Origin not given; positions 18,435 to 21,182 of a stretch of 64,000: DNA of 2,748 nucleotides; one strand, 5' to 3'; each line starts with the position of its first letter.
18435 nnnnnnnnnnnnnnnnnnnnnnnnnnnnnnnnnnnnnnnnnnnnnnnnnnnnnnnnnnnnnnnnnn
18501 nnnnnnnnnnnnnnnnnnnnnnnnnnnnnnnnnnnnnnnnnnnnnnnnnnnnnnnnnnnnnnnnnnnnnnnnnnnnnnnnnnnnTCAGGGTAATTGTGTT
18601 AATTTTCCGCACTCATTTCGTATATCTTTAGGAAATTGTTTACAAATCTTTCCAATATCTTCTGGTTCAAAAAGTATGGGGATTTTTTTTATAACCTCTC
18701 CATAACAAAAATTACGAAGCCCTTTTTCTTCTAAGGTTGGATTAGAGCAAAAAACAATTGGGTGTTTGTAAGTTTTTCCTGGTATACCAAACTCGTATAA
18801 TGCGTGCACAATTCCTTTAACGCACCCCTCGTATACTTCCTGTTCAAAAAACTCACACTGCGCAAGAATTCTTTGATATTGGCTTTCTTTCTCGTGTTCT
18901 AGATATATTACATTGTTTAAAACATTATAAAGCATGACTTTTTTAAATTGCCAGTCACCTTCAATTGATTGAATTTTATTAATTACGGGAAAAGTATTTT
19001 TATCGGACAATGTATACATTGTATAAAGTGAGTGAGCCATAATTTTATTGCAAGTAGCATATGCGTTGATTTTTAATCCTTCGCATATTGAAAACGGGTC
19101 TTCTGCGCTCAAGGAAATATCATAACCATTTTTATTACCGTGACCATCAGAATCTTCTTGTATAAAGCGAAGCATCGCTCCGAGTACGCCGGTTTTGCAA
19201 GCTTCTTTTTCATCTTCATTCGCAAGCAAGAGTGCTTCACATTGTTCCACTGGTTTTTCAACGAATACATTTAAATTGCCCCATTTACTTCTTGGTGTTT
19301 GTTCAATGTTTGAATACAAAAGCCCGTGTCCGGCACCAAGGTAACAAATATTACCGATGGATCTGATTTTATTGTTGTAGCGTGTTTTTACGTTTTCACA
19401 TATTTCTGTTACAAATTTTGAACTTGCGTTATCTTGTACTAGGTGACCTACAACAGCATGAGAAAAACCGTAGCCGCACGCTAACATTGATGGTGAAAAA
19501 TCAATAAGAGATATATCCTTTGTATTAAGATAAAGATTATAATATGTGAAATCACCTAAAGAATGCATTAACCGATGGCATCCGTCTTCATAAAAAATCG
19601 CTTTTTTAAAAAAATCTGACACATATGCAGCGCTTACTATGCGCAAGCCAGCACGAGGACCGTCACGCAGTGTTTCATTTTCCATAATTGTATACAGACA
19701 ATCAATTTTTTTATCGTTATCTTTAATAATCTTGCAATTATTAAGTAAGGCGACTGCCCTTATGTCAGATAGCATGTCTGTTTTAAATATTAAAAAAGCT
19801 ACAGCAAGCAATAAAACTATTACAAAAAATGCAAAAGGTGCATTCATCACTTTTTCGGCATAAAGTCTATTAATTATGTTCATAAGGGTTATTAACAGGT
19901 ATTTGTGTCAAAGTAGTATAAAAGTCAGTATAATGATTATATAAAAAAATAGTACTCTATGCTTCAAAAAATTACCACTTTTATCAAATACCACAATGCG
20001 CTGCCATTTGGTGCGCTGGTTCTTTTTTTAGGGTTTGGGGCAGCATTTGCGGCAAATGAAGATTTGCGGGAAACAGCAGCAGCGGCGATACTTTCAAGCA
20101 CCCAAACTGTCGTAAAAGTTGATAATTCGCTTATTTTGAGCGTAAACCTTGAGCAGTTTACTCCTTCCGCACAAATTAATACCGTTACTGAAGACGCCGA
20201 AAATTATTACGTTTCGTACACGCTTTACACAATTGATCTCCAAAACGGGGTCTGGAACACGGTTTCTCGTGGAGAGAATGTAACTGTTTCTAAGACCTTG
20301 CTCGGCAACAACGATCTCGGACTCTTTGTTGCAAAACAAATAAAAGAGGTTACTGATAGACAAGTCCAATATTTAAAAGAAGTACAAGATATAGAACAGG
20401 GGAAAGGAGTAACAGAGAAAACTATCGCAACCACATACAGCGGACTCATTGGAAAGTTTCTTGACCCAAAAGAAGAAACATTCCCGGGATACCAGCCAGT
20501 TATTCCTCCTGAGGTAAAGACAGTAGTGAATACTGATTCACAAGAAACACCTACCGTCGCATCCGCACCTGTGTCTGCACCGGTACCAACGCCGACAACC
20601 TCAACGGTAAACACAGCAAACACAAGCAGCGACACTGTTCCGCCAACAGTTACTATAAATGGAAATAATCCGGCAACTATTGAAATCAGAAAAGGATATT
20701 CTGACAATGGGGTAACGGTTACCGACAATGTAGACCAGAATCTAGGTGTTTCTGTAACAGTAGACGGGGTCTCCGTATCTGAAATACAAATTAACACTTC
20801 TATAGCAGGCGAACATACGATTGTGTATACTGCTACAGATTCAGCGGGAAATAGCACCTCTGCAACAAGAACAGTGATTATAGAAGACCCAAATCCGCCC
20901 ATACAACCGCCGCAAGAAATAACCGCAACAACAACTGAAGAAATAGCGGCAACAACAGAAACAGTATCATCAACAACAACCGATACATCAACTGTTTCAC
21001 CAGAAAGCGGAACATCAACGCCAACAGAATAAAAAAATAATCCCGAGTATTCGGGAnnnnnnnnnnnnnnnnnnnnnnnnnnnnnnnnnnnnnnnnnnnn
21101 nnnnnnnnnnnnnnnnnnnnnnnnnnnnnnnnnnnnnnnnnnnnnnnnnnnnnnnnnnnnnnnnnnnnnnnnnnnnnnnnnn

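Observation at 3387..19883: Expanded family of eight secreted Cys/His-rich paralogs sharing HxxGxxxY, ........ and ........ motifs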

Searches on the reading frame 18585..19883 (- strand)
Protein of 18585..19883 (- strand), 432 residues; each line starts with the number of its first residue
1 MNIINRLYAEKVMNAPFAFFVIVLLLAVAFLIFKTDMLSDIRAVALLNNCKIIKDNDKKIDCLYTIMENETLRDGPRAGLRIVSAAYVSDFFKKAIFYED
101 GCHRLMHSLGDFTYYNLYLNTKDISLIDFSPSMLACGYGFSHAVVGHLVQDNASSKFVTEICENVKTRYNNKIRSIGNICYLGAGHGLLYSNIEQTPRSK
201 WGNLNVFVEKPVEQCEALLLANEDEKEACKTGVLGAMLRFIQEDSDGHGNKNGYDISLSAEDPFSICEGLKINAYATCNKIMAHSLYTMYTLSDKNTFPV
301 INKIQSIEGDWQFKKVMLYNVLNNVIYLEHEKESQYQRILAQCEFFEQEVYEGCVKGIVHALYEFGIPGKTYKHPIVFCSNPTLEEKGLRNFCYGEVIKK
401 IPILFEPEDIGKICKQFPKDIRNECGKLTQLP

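Call 3: search_protein_families(library=pfam, proteins=[window:18585-19883:-], max_evalue=1)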
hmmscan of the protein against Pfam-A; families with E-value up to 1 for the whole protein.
window:18585-19883:- (432 aa): 1 family
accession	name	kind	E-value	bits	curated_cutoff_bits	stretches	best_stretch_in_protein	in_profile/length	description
PF18723.6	HMUDK_hel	-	0.1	12.4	25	1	106-176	173-243/281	5-hmdU DNA kinase, helical domain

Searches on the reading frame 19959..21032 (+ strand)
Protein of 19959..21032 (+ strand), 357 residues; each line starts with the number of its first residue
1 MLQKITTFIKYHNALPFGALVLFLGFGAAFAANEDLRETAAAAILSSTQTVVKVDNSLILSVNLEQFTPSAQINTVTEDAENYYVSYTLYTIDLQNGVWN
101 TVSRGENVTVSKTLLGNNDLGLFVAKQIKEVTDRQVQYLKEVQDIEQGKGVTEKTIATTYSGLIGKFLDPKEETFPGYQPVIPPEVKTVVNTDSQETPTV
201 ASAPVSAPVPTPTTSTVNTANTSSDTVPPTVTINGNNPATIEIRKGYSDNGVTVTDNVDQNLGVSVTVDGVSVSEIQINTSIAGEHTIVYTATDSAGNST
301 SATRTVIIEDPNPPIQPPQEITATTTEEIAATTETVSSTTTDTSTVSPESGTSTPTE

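Call 42: search_protein_families(library=pfam, proteins=[window:19959-21032:+], max_evalue=0.01)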
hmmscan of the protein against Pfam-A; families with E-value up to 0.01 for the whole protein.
window:19959-21032:+ (357 aa): 3 families
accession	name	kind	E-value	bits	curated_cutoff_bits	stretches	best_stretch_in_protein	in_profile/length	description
PF16403.11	Bact_surface_Ig-like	-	8.9e-14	51.7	27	1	232-308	2-71/71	Bacterial surface protein, Ig-like domain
PF02494.22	HYR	-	0.005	17.6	21.7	1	225-307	2-80/81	HYR domain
PF02973.23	Sialidase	-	0.0094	15.9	26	0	78-148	79-147/189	Sialidase, N-terminal domain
